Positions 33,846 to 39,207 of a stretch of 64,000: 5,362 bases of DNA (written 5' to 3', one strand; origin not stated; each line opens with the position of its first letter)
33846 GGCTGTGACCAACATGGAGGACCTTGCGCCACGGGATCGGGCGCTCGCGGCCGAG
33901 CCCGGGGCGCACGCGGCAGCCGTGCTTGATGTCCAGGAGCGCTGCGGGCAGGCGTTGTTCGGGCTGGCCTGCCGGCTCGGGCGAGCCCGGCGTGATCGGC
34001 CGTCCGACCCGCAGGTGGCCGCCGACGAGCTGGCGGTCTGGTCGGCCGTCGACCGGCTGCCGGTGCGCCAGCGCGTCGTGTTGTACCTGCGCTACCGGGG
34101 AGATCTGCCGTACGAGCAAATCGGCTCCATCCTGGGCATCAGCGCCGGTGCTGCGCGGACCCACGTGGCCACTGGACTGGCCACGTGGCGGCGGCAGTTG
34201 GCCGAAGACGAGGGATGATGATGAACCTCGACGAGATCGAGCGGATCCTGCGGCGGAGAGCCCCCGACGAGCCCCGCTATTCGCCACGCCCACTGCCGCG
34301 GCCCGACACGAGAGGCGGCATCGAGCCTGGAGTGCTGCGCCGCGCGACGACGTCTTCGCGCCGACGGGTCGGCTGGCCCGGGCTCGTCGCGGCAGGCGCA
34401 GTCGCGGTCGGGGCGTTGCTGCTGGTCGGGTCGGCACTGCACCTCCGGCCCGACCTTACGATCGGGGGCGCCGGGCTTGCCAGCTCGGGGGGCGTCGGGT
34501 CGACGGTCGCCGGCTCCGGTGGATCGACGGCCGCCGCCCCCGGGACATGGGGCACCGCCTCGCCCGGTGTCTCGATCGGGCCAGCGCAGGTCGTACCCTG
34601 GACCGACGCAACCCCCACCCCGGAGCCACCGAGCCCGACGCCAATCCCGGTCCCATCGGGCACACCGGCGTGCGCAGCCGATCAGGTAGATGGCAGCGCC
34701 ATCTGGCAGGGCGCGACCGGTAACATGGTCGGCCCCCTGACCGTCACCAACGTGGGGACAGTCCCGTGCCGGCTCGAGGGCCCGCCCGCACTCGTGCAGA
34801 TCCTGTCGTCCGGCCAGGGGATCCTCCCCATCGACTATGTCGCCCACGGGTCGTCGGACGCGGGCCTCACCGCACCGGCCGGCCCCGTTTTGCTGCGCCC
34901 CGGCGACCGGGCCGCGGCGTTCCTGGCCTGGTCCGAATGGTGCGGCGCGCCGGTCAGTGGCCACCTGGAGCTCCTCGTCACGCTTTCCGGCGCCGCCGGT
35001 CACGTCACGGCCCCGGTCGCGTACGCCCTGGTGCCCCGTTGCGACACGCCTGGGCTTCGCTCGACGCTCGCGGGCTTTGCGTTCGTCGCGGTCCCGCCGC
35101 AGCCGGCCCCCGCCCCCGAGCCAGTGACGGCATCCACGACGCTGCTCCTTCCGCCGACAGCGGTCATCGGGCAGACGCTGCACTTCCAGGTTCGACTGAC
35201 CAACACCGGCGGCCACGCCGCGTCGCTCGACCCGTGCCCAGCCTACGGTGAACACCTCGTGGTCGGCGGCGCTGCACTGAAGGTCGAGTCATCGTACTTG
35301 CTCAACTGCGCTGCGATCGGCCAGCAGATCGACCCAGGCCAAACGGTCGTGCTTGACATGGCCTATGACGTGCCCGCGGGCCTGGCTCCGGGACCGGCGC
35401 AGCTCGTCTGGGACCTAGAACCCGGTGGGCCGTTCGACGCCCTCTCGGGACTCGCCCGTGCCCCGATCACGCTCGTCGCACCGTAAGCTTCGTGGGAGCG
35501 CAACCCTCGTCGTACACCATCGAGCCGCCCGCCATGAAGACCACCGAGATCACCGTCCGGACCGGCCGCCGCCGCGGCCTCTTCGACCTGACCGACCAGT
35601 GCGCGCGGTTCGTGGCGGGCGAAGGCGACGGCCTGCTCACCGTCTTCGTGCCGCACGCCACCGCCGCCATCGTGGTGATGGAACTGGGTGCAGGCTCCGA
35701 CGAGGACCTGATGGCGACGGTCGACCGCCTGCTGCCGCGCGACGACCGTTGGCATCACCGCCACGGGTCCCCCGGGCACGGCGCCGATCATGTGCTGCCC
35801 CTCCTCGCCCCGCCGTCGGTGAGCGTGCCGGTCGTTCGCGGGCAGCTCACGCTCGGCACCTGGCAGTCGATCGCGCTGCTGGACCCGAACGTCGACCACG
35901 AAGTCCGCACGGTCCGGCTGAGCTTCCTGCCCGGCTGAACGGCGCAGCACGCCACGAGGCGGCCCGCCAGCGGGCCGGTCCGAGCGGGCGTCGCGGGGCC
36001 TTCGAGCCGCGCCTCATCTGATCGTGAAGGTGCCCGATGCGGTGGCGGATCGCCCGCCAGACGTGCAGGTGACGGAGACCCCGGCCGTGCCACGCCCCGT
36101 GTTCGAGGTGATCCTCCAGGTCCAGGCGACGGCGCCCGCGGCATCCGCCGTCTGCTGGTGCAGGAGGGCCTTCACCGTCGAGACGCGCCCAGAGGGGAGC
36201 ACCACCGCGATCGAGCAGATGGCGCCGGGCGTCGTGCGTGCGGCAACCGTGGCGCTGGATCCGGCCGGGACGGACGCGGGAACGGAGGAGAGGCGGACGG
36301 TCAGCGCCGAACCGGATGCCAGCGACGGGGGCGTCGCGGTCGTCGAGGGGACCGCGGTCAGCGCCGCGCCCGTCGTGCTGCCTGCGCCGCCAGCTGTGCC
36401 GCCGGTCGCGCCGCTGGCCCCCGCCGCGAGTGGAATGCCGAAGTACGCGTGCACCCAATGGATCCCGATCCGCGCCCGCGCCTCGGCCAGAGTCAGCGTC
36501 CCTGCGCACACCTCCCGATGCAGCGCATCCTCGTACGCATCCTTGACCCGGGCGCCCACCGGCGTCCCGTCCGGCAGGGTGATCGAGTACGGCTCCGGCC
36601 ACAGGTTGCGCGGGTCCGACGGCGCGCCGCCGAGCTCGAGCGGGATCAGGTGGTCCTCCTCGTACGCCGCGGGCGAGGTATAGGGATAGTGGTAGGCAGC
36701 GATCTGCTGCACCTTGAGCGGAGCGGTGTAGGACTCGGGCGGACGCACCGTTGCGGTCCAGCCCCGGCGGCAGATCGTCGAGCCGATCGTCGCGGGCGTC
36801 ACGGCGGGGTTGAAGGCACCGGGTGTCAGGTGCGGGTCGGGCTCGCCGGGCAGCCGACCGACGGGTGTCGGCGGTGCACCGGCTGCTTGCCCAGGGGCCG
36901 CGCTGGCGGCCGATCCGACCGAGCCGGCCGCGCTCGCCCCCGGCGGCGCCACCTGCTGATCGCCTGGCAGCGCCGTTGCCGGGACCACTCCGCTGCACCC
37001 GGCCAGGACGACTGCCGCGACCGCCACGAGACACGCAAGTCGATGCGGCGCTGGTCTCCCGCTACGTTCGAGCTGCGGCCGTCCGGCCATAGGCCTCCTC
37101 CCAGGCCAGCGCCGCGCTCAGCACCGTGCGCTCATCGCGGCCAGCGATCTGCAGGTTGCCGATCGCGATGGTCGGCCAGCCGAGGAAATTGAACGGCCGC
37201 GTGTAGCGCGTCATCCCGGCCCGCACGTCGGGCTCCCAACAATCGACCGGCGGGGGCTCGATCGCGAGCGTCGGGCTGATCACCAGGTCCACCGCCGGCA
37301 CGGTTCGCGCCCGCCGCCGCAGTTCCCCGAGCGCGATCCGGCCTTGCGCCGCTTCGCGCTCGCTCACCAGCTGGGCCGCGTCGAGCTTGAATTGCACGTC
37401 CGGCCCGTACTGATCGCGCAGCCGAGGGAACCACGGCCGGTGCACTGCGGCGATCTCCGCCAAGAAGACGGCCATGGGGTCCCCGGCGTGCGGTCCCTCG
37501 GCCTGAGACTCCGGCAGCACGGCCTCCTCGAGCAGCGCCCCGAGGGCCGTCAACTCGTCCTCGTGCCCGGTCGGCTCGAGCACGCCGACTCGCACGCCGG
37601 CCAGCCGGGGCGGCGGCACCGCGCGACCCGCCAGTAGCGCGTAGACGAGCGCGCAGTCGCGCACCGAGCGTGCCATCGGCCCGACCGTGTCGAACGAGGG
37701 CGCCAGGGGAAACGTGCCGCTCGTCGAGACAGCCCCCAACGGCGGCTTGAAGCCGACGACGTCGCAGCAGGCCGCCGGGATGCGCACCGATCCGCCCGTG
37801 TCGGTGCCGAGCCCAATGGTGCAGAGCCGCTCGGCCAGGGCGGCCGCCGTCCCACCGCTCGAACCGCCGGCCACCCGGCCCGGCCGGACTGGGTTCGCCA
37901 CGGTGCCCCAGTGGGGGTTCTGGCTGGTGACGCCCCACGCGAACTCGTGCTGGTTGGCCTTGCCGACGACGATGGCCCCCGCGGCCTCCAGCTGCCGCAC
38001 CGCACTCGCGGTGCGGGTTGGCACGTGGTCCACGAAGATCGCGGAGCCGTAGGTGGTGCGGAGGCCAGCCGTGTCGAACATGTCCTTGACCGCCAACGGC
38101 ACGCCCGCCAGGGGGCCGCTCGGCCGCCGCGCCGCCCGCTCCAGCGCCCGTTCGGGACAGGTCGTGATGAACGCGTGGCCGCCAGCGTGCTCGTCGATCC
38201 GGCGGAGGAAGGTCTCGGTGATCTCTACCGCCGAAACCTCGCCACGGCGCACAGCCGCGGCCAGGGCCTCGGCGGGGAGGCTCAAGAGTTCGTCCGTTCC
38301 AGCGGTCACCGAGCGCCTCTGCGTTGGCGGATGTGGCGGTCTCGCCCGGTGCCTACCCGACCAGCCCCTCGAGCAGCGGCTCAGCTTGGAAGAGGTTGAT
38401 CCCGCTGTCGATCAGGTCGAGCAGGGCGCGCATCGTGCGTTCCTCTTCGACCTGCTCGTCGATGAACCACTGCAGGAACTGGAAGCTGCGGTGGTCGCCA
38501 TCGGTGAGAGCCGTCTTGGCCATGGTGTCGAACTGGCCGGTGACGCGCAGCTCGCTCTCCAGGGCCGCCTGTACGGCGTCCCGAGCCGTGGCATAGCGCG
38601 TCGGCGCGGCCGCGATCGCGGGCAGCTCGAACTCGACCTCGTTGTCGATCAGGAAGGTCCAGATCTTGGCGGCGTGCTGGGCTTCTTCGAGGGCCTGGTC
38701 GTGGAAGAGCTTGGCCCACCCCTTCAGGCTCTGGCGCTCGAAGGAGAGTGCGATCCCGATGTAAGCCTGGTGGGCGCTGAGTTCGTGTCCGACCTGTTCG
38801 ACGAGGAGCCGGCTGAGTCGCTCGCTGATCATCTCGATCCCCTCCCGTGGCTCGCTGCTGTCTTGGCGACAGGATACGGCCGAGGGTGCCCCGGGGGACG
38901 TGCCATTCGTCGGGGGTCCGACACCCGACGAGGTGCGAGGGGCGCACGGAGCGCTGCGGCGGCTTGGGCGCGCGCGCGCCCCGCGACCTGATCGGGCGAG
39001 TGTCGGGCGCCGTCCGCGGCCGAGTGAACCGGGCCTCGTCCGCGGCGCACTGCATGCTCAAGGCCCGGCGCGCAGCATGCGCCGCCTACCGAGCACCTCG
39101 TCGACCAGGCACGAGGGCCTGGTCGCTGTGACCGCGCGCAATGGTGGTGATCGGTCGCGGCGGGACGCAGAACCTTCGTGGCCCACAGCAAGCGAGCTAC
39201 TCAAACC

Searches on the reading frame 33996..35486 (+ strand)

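Call 11: search_protein_families(library=pfam, proteins=[window:33996-35486:+], max_evalue=0.001)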
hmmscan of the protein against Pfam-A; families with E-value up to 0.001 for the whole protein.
window:33996-35486:+ (496 aa): 1 family
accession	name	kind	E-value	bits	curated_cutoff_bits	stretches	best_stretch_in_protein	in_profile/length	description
PF14016.12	DUF4232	-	7.9e-10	39.4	27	1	226-342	1-109/129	Domain of unknown function (DUF4232)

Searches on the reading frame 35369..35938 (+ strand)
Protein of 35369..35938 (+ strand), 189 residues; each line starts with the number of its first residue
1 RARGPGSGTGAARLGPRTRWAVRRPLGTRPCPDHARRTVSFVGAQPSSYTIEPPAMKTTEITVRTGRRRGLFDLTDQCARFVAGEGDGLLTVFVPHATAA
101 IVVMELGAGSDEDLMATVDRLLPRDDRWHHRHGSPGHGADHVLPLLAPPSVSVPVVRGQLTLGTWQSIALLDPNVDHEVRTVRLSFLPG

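Call 11: search_protein_families(library=pfam, proteins=[window:35369-35938:+], max_evalue=0.001)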
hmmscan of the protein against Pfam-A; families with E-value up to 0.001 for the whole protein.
window:35369-35938:+ (189 aa): 1 family
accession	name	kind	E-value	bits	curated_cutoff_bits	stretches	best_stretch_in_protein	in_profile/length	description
PF01894.22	UPF0047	-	5.9e-24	84.9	27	1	73-184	1-115/117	Uncharacterised protein family UPF0047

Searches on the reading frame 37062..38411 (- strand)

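Call 11: search_protein_families(library=pfam, proteins=[window:37062-38411:-], max_evalue=0.001)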
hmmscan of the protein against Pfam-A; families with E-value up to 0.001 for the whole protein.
window:37062-38411:- (449 aa): 1 family
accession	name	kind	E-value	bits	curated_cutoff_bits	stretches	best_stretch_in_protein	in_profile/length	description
PF01425.27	Amidase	-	1.6e-74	252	27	1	63-263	1-209/445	Amidase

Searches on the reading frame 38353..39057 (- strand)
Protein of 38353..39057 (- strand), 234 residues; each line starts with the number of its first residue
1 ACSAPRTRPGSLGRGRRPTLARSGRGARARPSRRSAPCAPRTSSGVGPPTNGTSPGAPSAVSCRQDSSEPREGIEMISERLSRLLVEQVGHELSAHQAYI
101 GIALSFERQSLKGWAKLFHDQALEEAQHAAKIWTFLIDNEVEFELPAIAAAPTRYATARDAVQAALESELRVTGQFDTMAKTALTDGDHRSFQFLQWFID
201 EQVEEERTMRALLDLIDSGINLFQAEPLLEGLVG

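Call 11: search_protein_families(library=pfam, proteins=[window:38353-39057:-], max_evalue=0.001)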
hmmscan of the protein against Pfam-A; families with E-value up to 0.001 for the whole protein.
window:38353-39057:- (234 aa): 1 family
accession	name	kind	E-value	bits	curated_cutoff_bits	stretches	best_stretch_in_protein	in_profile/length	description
PF00210.30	Ferritin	-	1.1e-26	93.9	24.5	1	84-217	3-140/142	Ferritin-like domain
